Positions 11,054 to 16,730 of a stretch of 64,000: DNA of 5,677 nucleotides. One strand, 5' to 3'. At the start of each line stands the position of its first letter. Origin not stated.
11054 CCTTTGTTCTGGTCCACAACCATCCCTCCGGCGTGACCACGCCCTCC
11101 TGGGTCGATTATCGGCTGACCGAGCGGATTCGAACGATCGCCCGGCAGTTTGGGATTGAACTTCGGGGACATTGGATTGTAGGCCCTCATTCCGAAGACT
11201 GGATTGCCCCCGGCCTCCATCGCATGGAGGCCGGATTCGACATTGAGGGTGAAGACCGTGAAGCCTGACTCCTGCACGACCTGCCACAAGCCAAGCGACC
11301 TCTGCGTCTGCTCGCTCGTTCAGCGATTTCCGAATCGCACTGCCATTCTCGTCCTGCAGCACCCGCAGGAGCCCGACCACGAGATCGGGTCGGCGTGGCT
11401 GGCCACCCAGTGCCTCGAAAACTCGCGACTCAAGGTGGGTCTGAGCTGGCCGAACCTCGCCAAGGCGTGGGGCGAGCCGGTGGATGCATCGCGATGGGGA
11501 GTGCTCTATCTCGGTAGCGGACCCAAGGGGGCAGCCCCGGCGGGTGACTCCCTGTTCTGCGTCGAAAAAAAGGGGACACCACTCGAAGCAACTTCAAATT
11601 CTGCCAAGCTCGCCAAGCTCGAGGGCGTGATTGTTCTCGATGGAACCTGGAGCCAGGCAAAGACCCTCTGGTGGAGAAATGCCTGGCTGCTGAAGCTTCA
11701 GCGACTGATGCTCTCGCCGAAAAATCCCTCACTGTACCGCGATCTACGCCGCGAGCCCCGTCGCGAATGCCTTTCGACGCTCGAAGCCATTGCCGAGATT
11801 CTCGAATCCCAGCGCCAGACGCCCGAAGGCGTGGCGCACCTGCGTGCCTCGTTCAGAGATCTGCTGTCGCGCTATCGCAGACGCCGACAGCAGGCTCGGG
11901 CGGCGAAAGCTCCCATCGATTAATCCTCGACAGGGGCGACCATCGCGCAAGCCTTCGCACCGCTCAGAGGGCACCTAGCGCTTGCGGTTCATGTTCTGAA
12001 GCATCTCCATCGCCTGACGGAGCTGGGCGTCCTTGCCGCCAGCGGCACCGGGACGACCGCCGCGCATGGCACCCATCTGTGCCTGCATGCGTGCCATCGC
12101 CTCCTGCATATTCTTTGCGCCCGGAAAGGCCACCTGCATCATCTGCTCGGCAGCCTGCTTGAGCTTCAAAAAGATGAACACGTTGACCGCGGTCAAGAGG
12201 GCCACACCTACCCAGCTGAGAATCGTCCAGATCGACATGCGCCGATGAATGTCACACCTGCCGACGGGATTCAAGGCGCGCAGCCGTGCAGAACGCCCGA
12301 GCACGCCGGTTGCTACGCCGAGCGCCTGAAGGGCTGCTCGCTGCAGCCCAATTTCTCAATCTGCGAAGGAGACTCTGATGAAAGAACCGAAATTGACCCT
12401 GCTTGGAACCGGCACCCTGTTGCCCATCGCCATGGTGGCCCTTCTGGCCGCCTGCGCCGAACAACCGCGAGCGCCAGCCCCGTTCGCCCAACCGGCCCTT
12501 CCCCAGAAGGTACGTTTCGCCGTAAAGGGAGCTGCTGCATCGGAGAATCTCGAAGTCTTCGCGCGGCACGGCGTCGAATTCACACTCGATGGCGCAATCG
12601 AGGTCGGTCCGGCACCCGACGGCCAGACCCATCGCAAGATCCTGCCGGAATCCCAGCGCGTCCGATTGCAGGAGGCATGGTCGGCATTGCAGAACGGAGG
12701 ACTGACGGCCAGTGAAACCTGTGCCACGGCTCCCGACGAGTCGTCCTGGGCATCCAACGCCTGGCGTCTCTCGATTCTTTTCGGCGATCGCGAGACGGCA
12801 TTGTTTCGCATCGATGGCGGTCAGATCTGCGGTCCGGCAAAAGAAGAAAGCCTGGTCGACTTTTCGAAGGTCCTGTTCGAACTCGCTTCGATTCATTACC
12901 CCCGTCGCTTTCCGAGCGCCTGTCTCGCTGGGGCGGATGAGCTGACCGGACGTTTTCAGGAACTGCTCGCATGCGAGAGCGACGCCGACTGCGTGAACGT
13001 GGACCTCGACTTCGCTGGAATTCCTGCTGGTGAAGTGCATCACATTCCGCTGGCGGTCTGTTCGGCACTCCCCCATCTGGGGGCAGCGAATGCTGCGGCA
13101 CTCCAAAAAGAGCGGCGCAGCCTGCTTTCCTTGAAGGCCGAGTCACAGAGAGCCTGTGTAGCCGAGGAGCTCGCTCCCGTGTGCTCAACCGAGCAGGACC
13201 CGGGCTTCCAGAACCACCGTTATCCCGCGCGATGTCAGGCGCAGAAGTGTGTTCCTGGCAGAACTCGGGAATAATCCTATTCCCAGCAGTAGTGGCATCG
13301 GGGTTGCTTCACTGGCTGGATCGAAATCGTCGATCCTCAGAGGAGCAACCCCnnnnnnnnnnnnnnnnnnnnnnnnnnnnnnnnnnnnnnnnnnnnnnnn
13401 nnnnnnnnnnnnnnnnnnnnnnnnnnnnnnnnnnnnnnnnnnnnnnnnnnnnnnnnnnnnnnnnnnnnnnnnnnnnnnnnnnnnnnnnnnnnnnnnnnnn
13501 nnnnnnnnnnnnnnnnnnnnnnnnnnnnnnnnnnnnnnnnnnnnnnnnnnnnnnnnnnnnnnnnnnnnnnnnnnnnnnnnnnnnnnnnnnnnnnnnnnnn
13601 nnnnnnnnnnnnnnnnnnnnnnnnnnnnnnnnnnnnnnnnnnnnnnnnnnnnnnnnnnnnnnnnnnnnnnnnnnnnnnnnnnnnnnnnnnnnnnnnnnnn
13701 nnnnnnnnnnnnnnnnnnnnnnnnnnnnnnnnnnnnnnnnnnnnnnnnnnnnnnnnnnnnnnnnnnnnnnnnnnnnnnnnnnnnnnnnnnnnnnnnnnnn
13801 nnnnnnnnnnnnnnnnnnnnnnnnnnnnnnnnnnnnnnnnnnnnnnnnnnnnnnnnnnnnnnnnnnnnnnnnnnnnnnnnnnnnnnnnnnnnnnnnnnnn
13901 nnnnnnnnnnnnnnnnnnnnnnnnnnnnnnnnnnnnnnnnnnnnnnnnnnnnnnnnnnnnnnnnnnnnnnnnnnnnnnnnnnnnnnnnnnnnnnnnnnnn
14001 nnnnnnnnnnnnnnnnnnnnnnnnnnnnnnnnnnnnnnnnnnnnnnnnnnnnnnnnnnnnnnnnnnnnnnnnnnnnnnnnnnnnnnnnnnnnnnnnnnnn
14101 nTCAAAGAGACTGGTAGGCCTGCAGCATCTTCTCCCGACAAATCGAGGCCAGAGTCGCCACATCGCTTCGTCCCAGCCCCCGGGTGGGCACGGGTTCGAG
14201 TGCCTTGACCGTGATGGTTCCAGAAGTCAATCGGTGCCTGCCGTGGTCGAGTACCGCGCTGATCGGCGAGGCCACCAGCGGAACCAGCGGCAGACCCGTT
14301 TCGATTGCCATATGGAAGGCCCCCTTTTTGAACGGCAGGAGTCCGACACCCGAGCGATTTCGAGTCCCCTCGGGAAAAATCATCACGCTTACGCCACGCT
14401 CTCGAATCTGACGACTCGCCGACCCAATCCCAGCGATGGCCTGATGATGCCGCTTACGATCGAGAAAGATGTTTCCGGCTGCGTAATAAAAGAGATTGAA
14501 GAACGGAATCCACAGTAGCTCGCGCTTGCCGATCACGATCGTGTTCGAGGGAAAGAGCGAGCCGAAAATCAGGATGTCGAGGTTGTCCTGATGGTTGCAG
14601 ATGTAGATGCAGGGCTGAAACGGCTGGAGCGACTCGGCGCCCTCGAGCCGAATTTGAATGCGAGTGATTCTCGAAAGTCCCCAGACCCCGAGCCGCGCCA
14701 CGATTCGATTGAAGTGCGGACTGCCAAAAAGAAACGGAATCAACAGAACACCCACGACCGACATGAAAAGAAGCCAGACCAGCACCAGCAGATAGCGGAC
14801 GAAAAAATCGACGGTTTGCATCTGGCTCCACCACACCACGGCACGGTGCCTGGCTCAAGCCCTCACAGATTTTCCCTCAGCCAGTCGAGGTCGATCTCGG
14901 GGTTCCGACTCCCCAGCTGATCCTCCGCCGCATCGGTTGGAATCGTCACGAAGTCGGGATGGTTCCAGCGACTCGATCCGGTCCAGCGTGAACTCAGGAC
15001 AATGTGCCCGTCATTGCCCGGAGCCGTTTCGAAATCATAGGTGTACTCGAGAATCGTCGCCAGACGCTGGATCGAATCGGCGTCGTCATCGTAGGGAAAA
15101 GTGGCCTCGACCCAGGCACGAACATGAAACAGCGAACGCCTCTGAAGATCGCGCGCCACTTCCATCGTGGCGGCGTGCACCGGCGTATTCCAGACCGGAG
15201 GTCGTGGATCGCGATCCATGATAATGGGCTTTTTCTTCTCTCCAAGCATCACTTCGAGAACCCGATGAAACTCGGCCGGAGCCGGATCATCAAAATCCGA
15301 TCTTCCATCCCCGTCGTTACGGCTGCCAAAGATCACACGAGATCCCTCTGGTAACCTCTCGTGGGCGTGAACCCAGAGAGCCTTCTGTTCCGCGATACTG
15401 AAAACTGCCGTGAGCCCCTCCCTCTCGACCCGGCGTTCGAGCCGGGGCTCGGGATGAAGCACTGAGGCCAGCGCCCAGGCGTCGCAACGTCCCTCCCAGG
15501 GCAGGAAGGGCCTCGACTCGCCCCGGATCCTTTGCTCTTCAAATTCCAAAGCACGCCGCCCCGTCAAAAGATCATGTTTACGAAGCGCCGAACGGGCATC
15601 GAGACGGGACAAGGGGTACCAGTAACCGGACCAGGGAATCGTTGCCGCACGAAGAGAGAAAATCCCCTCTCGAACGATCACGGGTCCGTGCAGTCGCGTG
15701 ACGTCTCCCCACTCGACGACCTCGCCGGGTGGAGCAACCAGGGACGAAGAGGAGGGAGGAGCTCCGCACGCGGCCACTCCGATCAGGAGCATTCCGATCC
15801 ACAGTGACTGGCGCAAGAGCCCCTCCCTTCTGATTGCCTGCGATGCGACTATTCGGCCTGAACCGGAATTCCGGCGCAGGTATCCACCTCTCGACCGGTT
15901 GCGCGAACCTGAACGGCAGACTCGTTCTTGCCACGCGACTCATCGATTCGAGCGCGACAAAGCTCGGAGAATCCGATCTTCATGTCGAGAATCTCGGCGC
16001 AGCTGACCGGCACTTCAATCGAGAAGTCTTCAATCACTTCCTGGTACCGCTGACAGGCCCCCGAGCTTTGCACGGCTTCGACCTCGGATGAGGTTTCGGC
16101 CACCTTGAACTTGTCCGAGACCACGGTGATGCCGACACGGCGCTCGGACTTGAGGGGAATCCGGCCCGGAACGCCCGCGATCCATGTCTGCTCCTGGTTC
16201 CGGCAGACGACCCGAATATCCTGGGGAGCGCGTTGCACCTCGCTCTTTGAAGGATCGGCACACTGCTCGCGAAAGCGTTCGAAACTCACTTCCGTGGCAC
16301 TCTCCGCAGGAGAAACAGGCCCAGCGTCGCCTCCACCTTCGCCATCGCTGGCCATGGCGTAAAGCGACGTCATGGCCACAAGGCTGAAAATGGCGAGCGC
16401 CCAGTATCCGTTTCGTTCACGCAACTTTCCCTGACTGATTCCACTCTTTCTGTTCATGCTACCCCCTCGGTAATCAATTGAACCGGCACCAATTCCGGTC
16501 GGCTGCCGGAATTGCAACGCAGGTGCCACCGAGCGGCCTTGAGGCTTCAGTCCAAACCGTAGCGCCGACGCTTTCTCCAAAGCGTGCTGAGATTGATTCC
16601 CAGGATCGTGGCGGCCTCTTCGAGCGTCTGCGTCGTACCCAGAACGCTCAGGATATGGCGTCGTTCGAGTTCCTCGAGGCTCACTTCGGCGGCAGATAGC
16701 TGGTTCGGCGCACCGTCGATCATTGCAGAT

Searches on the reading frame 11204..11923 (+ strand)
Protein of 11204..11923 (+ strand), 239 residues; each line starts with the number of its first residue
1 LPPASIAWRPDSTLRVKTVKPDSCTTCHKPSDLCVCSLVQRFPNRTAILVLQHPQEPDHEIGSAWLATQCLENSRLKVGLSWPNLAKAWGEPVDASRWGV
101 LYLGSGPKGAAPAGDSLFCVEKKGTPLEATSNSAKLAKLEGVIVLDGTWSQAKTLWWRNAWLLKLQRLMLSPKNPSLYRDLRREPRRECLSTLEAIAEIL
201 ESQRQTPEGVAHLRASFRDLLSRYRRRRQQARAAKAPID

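Call 70: search_protein_families(library=pfam, proteins=[window:11204-11923:+], max_evalue=0.001)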
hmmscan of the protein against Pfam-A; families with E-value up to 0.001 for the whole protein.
window:11204-11923:+ (239 aa): 1 family
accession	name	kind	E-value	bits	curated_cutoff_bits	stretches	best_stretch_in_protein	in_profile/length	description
PF03942.20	DTW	-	5.6e-38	131.1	33.7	1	23-224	3-194/195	DTW domain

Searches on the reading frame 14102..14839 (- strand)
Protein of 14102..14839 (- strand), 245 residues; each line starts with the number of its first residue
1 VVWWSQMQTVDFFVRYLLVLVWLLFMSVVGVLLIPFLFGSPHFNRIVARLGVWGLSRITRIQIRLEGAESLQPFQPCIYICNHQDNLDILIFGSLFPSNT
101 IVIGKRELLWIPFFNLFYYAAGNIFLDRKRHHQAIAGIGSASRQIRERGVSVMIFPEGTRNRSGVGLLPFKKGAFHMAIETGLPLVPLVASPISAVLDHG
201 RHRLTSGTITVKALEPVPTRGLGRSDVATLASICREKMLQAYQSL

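Call 3: search_protein_families(library=pfam, proteins=[window:14102-14839:-], max_evalue=0.01)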
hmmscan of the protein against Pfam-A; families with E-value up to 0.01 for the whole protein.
window:14102-14839:- (245 aa): 1 family
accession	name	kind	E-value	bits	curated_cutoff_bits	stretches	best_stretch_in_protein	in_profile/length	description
PF01553.26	Acyltransferase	-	3.7e-33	114.6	23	1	63-189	2-130/132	Acyltransferase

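Call 26: search_protein_families(library=ncbifam, proteins=[window:14102-14839:-], max_evalue=0.001)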
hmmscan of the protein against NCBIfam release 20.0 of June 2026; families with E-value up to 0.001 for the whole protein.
window:14102-14839:- (245 aa): 6 families
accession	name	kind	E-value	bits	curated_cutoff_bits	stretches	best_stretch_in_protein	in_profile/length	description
NF011593.0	PRK15018.1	equivalog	3.5e-39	135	501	1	14-241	5-228/245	1-acylglycerol-3-phosphate O-acyltransferase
TIGR00530.1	AGP_acyltrn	subfamily_domain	8.6e-37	125.8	102.95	1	62-190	3-129/130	1-acylglycerol-3-phosphate O-acyltransferase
NF052553.1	LyOrLpactfOlsABRUA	equivalog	1.7e-10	40.5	300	1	19-177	7-163/263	lyso-ornithine lipid O-acyltransferase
NF010621.0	PRK14014.1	domain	8.8e-09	34.8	186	1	49-161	61-186/301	acetyltransferase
NF058536.1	LPAAT_acyl_YihG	equivalog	1.8e-08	34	260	1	47-161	54-181/290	1-acylglycerol-3-phosphate O-acyltransferase, YihG family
NF006386.0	PRK08633.1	equivalog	1.2e-06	26.6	1221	1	22-188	389-549/1147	acyl-[ACP]--phospholipid O-acyltransferase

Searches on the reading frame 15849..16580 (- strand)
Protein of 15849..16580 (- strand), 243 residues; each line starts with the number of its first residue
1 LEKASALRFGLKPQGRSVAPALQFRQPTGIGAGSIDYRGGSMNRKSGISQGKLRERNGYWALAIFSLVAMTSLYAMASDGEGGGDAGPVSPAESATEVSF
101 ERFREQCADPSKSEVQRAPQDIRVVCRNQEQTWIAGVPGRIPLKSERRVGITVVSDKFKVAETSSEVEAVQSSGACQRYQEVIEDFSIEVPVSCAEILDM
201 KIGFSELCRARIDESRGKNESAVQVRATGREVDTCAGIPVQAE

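Call 3: search_protein_families(library=pfam, proteins=[window:15849-16580:-], max_evalue=0.01)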
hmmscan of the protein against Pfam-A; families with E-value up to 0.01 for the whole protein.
window:15849-16580:- (243 aa): 0 families

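Call 16: list_cluster_members(proteins=[P0001, window:15849-16457:-, window:16547-17992:-, window:17970-19805:-, window:14863-15816:-])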
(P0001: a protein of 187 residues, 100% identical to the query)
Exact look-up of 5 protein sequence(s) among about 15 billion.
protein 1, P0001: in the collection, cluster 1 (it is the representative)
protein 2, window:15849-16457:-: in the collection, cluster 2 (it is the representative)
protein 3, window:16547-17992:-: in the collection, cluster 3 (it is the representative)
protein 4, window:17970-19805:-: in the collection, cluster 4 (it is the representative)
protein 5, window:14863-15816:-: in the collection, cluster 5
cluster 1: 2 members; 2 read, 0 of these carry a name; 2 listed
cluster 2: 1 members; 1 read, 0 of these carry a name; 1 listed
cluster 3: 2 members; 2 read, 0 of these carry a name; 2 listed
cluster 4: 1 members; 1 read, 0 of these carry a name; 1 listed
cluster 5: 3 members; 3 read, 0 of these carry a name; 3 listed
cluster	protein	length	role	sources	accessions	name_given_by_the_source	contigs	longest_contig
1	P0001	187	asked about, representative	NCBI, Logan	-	-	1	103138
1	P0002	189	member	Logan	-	-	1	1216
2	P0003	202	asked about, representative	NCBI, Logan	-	-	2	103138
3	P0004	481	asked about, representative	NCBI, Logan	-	-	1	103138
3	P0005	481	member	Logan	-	-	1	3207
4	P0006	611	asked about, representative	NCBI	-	-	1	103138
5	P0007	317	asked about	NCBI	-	-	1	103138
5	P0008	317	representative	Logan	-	-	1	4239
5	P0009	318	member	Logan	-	-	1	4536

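Call 26: search_protein_families(library=ncbifam, proteins=[window:15849-16457:-], max_evalue=0.001)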
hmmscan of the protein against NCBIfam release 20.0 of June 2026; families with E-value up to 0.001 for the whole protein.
window:15849-16457:- (202 aa): 0 families

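Call 50: find_homologous_proteins(query=window:15849-16457:-, max_evalue=0.001)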
Query window:15849-16457:- (202 aa): 7 proteins with E <= 0.001 among 113 candidates.
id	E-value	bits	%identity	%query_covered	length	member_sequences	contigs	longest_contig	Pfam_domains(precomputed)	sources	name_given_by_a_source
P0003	1.2e-125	435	100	100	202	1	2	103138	-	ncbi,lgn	-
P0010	5.9e-63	230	57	93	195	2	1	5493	-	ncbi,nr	ncbi:MAG: hypothetical protein KGQ59_07565 [Bdellovibrionales bacterium]|nr:hypothetical protein [Bd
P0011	1.4e-62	229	55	92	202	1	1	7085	-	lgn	-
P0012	4.7e-57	211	51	98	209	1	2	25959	-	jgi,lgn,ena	-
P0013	5.8e-57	211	49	95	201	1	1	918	-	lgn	-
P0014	5.4e-54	201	45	99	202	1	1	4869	-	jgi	-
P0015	1.6e-38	151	42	86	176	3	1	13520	-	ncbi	ncbi:MAG: hypothetical protein ACK5QT_07730 [Oligoflexia bacterium]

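Call 51: find_encoding_contigs(protein=P0012, flank=7000, max_places=2)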
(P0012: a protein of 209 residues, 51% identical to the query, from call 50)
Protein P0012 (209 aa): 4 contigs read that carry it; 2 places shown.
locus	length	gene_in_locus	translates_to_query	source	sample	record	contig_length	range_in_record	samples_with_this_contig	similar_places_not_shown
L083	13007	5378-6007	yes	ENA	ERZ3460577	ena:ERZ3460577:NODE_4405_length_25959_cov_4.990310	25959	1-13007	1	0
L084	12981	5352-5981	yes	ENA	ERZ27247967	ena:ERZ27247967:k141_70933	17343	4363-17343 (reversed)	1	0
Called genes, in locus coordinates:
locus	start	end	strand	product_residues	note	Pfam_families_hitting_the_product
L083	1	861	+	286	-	?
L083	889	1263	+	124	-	PF01258:zf-dskA_traR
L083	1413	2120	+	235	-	-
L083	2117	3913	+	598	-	PF00512:HisKA, PF02518:HATPase_c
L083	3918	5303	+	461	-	PF00072:Response_reg, PF00158:Sigma54_activat, PF14532:Sigma54_activ_2, PF13191:AAA_16 (weak), PF00004:AAA, PF07728:AAA_5, PF25601:AAA_lid_14, PF02954:HTH_8, +3 more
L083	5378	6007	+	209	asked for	-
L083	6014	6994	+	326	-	PF16683:TGase_elicitor (weak)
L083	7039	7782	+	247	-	PF01553:Acyltransferase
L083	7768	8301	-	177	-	-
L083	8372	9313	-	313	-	-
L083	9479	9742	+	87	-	-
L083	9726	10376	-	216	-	PF03942:DTW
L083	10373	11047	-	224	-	PF04002:RadC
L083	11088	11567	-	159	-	-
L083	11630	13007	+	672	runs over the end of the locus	PF00512:HisKA, PF02518:HATPase_c, PF13589:HATPase_c_3 (weak)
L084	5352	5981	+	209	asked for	-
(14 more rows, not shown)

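Call 52: find_encoding_contigs(protein=P0015, flank=7000, max_places=2)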
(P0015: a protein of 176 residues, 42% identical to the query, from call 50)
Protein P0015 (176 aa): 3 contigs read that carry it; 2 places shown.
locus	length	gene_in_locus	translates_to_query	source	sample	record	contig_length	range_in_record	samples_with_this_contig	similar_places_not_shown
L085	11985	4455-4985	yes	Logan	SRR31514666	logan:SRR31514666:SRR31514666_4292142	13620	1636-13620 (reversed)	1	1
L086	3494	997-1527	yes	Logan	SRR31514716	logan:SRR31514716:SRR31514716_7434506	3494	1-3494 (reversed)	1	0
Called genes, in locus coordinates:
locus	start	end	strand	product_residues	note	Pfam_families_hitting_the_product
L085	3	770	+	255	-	PF00682:HMGL-like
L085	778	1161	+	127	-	PF01258:zf-dskA_traR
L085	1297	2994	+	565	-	PF00512:HisKA, PF02518:HATPase_c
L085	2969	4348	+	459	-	PF00072:Response_reg, PF00158:Sigma54_activat, PF14532:Sigma54_activ_2, PF13191:AAA_16 (weak), PF00004:AAA, PF07728:AAA_5, PF25601:AAA_lid_14, PF02954:HTH_8, +2 more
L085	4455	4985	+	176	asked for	-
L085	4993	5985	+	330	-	PF16683:TGase_elicitor (faint)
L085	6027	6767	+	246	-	PF01553:Acyltransferase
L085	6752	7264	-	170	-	-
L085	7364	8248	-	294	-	-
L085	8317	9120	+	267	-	-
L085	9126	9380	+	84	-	-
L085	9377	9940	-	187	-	PF03942:DTW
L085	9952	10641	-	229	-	PF04002:RadC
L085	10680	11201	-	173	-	-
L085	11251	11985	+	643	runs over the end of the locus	PF00512:HisKA, PF02518:HATPase_c, PF13589:HATPase_c_3 (weak)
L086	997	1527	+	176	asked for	-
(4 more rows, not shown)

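Call 53: find_encoding_contigs(protein=P0011, flank=7000, max_places=2)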
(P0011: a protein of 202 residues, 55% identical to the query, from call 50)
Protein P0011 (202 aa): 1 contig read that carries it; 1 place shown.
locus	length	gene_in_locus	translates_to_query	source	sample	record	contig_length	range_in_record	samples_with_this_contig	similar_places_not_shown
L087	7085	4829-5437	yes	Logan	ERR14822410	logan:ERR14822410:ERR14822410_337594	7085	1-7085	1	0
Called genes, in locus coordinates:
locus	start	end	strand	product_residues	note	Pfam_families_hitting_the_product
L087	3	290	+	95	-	?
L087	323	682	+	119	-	PF01258:zf-dskA_traR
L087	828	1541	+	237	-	-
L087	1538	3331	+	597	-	PF00512:HisKA, PF02518:HATPase_c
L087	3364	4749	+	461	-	PF00072:Response_reg, PF00158:Sigma54_activat, PF14532:Sigma54_activ_2, PF13191:AAA_16 (weak), PF00004:AAA, PF07728:AAA_5, PF25601:AAA_lid_14, PF02954:HTH_8, +3 more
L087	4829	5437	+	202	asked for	-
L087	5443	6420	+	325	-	PF16683:TGase_elicitor (weak)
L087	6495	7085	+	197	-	?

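Call 54: find_encoding_contigs(protein=P0010, flank=7000, max_places=2)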
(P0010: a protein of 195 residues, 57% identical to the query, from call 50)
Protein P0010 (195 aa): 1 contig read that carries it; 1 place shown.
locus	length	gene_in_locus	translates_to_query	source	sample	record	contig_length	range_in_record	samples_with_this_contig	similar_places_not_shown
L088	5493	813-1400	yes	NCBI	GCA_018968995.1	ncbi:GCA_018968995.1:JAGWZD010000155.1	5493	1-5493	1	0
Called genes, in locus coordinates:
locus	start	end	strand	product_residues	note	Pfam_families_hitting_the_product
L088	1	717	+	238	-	PF00158:Sigma54_activat, PF14532:Sigma54_activ_2, PF25601:AAA_lid_14, PF02954:HTH_8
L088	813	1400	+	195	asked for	-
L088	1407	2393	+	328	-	PF16683:TGase_elicitor (weak)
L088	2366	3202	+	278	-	PF01553:Acyltransferase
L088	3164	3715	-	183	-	-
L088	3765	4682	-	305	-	-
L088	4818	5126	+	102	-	-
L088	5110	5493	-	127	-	PF03942:DTW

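Call 55: find_encoding_contigs(protein=P0014, flank=7000, max_places=2)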
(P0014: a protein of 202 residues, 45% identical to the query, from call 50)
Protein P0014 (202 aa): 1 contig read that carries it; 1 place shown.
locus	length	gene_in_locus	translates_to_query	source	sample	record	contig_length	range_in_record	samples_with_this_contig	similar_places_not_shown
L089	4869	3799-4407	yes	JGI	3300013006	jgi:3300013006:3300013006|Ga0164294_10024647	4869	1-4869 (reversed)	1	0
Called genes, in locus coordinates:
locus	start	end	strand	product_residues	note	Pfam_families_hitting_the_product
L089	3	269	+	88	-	?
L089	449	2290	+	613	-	PF00512:HisKA, PF13581:HATPase_c_2, PF02518:HATPase_c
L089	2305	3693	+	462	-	PF00072:Response_reg, PF00158:Sigma54_activat, PF13191:AAA_16 (weak), PF14532:Sigma54_activ_2, PF00004:AAA, PF07728:AAA_5, PF25601:AAA_lid_14, PF02954:HTH_8, +2 more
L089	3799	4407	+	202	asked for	-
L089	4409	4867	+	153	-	?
